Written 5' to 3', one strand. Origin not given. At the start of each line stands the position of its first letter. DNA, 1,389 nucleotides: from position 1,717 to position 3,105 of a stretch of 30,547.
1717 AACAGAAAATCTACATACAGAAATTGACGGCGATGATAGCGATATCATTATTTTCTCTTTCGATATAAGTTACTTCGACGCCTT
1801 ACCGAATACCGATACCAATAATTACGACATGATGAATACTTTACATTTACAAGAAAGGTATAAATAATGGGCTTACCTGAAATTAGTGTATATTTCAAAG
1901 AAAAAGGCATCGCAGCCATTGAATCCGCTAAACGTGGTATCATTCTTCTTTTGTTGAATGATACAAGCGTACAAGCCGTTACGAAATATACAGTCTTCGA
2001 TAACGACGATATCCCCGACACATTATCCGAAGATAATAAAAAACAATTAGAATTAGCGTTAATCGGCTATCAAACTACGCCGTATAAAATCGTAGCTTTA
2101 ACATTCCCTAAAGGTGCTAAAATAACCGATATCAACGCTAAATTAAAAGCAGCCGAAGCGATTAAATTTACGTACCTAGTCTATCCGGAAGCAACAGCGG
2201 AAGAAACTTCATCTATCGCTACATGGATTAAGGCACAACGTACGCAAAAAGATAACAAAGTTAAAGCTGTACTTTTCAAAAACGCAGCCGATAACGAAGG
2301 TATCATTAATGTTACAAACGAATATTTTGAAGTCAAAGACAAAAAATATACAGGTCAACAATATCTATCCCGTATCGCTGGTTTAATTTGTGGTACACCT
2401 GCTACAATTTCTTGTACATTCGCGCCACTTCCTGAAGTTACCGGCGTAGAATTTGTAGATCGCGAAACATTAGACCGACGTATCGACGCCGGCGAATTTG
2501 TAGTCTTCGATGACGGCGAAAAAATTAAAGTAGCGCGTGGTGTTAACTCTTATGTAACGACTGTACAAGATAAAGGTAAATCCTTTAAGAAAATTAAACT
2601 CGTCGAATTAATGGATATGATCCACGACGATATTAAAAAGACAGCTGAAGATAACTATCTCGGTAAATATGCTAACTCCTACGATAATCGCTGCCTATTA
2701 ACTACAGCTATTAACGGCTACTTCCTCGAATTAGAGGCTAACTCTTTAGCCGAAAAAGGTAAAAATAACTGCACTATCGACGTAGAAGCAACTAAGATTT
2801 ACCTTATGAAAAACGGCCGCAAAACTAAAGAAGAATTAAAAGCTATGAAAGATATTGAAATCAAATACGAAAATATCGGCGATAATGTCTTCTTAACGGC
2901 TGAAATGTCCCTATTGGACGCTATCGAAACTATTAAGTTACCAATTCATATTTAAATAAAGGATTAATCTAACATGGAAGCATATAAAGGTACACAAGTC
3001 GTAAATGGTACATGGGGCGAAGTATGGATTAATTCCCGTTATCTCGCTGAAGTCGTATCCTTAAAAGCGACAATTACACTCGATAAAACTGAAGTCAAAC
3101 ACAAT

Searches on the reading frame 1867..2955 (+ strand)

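Call 38: search_protein_families(library=pfam, proteins=[window:1867-2955:+], max_evalue=0.001)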
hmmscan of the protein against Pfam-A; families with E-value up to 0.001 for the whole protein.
window:1867-2955:+ (362 aa): 2 families
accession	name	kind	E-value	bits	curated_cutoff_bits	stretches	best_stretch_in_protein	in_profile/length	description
PF04984.19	Phage_sheath_1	-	1.1e-12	48.6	31.4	1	87-228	6-168/168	Phage tail sheath protein subtilisin-like domain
PF17482.7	Phage_sheath_1C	-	9.1e-11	42.2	26.9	1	235-312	1-75/104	Phage tail sheath C-terminal domain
